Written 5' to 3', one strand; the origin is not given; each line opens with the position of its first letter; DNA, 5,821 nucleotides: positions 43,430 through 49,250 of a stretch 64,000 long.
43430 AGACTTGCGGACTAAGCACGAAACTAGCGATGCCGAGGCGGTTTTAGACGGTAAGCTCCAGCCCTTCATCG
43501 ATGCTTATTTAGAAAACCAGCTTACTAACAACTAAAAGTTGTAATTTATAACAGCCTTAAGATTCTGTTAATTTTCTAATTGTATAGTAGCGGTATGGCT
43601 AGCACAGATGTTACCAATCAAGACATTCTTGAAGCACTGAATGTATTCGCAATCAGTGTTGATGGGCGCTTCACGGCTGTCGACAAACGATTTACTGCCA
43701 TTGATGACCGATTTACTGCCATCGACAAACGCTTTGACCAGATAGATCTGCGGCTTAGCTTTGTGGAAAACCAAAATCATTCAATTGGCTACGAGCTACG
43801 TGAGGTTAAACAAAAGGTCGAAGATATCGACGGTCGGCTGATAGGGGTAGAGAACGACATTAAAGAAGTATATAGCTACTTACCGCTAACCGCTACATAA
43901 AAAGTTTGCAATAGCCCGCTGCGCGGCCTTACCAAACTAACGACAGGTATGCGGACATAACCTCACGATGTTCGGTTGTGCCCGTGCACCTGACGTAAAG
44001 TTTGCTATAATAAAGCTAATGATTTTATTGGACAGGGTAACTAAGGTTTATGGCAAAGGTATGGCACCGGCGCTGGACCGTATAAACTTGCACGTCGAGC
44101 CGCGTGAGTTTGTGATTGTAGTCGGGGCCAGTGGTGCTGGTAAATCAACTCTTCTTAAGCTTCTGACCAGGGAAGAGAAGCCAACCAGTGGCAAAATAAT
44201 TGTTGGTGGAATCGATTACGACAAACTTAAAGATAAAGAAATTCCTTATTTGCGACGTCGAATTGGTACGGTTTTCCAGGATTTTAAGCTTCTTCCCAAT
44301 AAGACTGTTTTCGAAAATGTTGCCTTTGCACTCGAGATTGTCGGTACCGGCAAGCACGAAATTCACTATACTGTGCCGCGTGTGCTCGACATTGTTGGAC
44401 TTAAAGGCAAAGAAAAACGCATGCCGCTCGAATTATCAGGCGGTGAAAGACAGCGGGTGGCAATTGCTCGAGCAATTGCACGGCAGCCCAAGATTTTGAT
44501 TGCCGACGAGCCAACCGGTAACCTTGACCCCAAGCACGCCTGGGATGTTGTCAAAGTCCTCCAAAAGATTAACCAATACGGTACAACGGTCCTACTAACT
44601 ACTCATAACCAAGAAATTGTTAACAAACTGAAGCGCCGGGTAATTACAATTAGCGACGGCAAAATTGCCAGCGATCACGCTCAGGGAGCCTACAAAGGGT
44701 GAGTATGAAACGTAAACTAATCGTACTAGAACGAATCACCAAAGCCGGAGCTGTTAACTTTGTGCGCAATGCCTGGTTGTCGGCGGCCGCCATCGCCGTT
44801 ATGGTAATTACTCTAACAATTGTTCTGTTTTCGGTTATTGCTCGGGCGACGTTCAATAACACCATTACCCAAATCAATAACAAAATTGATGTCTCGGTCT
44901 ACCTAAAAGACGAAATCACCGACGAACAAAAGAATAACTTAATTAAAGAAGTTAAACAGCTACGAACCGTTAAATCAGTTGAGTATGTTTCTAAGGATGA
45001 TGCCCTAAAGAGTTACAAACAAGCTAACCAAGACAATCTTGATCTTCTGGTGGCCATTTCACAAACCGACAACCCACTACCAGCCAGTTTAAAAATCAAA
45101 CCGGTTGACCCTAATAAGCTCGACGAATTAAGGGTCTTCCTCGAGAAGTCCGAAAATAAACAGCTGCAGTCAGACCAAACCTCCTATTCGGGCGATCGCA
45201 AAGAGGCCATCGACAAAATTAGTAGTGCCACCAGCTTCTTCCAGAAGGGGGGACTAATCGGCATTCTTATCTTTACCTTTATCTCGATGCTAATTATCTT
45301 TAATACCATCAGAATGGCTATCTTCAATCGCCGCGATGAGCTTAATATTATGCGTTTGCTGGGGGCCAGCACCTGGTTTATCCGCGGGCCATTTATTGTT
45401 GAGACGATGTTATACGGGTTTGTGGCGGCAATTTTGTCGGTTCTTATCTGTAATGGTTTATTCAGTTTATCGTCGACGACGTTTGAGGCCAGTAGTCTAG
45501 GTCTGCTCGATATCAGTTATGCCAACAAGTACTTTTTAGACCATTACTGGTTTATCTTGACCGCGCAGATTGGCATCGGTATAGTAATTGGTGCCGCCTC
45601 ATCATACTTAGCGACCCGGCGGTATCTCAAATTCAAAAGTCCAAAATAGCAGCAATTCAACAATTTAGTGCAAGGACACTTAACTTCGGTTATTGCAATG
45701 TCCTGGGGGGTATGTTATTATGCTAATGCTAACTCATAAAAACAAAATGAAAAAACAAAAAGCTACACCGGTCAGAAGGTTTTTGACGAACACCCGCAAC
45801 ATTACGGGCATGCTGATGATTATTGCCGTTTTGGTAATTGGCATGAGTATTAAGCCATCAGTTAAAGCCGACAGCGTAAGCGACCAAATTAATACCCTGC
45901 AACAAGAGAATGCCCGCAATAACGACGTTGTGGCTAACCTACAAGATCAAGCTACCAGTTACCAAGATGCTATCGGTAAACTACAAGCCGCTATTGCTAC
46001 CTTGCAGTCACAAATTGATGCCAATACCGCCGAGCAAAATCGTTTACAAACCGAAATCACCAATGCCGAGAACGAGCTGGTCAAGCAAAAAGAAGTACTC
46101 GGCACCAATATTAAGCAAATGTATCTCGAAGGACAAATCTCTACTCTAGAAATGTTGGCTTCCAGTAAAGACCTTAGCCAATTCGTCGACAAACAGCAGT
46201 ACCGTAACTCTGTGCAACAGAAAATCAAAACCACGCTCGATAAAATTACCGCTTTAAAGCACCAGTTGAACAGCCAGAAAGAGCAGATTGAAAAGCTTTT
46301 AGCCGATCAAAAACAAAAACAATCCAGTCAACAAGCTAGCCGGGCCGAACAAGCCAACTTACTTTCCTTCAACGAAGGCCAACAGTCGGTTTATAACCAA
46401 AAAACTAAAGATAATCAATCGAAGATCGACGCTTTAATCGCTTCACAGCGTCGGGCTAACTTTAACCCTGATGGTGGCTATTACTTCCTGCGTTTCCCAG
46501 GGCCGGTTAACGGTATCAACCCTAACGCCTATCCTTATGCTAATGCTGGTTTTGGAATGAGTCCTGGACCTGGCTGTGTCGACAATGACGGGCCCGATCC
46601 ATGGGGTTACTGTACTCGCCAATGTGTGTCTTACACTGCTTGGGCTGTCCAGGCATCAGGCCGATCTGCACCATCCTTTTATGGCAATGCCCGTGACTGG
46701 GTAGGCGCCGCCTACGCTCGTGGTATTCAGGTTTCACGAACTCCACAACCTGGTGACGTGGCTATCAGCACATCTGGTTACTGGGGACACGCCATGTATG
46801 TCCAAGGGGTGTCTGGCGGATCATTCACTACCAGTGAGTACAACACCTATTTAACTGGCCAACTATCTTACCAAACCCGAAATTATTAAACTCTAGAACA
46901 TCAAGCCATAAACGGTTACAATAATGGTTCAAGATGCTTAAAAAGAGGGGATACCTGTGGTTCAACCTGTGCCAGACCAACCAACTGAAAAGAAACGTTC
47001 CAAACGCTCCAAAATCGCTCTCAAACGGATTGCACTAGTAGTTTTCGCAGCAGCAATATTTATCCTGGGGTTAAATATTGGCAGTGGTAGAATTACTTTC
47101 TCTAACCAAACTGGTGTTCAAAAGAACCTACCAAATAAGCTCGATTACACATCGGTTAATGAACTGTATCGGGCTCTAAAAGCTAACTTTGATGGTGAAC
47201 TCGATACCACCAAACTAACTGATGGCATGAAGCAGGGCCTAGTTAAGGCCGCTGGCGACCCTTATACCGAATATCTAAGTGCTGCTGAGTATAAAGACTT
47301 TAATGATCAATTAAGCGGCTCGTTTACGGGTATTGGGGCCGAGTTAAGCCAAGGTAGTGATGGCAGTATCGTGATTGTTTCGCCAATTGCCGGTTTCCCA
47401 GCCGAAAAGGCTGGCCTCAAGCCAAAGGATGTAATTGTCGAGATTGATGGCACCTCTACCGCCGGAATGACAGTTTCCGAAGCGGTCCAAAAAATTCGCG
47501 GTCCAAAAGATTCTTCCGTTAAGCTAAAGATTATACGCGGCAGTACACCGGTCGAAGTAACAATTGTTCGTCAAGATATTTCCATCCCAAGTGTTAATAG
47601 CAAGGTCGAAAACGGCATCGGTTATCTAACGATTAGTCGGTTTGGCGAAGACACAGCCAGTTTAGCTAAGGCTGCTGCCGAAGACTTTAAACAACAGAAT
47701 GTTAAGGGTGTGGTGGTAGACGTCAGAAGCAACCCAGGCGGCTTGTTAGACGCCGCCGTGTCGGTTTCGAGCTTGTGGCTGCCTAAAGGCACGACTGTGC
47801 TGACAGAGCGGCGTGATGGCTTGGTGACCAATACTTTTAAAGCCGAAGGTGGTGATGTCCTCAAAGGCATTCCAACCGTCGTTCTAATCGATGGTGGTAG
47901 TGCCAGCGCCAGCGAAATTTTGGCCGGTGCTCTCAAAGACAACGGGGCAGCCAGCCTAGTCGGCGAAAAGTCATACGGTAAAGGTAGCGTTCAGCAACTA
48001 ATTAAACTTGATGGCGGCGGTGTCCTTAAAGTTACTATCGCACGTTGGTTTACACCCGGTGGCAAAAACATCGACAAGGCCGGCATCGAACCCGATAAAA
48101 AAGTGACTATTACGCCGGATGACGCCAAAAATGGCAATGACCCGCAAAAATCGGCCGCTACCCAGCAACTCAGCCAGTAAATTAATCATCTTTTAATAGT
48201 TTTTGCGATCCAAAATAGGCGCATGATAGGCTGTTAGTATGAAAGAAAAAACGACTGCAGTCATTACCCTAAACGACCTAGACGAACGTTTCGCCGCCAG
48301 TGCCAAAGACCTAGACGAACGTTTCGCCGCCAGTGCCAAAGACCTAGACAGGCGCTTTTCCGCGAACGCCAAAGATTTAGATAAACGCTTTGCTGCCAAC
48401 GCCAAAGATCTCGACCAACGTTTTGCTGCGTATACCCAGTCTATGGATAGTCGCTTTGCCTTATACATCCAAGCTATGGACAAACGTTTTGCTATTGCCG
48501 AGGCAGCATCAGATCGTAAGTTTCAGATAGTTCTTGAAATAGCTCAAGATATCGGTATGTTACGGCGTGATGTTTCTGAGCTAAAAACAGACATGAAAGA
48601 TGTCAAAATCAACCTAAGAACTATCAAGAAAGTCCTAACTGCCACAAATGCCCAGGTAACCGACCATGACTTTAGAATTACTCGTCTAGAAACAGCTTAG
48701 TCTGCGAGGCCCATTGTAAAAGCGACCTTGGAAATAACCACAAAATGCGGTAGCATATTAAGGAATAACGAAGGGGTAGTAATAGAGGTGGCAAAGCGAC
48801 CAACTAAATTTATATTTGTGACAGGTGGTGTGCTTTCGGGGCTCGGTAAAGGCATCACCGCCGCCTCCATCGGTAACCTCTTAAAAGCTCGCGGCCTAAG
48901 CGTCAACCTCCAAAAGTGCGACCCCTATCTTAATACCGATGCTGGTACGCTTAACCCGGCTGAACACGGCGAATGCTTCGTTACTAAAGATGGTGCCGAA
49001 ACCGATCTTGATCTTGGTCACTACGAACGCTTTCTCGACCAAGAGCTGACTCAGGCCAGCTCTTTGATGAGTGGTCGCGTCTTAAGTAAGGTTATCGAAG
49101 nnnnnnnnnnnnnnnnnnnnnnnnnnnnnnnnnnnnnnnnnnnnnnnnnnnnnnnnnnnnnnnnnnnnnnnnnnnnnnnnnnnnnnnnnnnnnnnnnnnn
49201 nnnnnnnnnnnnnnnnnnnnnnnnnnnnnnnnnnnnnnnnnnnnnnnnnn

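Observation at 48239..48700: Small protein made of 33-bp/11-aa D-x-R-F tandem repeats, with the first two copies identical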

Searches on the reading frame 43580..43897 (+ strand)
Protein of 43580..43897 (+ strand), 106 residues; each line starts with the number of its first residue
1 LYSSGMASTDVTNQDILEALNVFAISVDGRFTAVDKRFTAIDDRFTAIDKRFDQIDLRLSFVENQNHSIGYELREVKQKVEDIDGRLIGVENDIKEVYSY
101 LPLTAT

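Call 7: search_protein_families(library=pfam, proteins=[window:43580-43897:+], max_evalue=10)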
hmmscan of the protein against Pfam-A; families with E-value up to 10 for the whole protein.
window:43580-43897:+ (106 aa): 7 families
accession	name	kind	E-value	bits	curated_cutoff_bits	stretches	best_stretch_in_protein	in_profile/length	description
PF23991.1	DUF7310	-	0.002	19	40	2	30-86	18-73/83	Coiled-coil region of unknown function (DUF7310)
PF05377.16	FlaC_arch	-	0.0056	17.5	27.8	1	45-83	2-40/55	Flagella accessory protein C (FlaC)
PF20667.3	Sec10_N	-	0.025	15.1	27.4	1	35-79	41-85/118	Exocyst complex component Sec10, N-terminal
PF07889.17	DUF1664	-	0.044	14.3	34.6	1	32-91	62-121/124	Protein of unknown function (DUF1664)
PF06160.17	EzrA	-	0.1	11.3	39.6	1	35-96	59-119/557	Septation ring formation regulator, EzrA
PF05531.17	NPV_P10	-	0.16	12.9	29.8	1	39-85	14-63/75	Nucleopolyhedrovirus P10 protein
PF04210.18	MtrG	-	0.39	11.1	27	1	43-63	10-30/64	Tetrahydromethanopterin S-methyltransferase, subunit G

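Call 8: search_protein_families(library=ncbifam, proteins=[window:43580-43897:+], max_evalue=10)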
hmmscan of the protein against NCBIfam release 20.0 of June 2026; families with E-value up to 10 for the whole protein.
window:43580-43897:+ (106 aa): 6 families
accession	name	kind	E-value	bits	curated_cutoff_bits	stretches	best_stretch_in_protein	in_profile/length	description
NF053525.1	thylo_ssr2422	subfamily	0.0017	18.8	38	1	9-54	7-48/77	ssr2422 family thylakoid membrane protein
NF053563.1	Rkd4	equivalog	0.0066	14.6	860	1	25-97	565-640/747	arcadin-4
TIGR01149.1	mtrG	equivalog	0.036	14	50.65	1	42-64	11-33/70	tetrahydromethanopterin S-methyltransferase subunit MtrG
TIGR02978.1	phageshock_pspC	equivalog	0.055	13.3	104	1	72-93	85-106/121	envelope stress response membrane protein PspC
NF047515.1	SpiroCoCo_C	equivalog_domain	0.1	11.8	125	1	33-96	132-191/313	SpiroCoCo family coiled-coil protein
NF048001.1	GTP_morpho_1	equivalog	0.13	12.1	50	1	35-58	23-46/70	GTA head formation protein, RCAP_rcc01685 family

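Call 9: search_protein_families(library=phrogs, proteins=[window:43580-43897:+], max_evalue=1)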
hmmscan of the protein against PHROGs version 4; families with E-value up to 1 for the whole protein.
window:43580-43897:+ (106 aa): 23 families
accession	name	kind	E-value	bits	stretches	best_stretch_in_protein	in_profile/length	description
phrog_12015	-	unknown function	7e-09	36.5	1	24-94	85-156/165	-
phrog_5553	-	unknown function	4.7e-06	27.8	1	17-87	23-93/114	-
phrog_6701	-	unknown function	0.00022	22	1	14-81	45-113/169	-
phrog_2990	-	unknown function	0.00035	21.8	1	32-55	64-87/133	-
phrog_1863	-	unknown function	0.0011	19.8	1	57-96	44-83/97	-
phrog_15795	-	unknown function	0.0027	18.9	0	4-53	12-61/86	-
phrog_25947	-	other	0.0058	18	1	28-58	8-38/79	hol-like chemotaxis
phrog_1219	-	tail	0.0076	17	1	29-94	75-140/233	tail needle protein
phrog_7686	-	lysis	0.03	15.5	1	26-83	40-105/112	Rz-like spanin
phrog_15851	-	unknown function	0.044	15.2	1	5-65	34-90/117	-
phrog_32256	-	unknown function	0.08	14.2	1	25-61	41-77/106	-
phrog_5211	-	unknown function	0.08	14.2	1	62-97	27-62/112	-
phrog_1296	-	lysis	0.08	14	1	22-71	20-69/93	holin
phrog_5328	-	unknown function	0.095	14.1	1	43-99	9-65/101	-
phrog_13790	-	DNA, RNA and nucleotide metabolism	0.13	13.3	1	22-83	76-134/145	DNA ligase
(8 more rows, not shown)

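Call 69: search_protein_families(library=padloc, proteins=[window:43595-43897:+], max_evalue=0.1)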
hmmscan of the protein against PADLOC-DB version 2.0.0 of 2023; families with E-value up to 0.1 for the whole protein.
window:43595-43897:+ (101 aa): 2 families
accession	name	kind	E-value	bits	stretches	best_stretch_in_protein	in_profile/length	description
PDLC00006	DruC1|DruC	-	0.0045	13.5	1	6-95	139-225/626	Unknown function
PDLC01177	CorA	-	0.0075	14.4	1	31-92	14-76/117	CorA-like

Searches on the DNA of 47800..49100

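Call 85: search_rna_families(source=window, start=47800, end=49100, threshold=evalue, max_evalue=1)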
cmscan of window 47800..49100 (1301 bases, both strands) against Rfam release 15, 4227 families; matches with E-value up to 1: 0.
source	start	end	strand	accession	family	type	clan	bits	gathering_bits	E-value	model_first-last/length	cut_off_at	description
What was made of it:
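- No Rfam family matches (call 85).
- Tried and rejected: The Rfam scan gave nothing (call 85).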
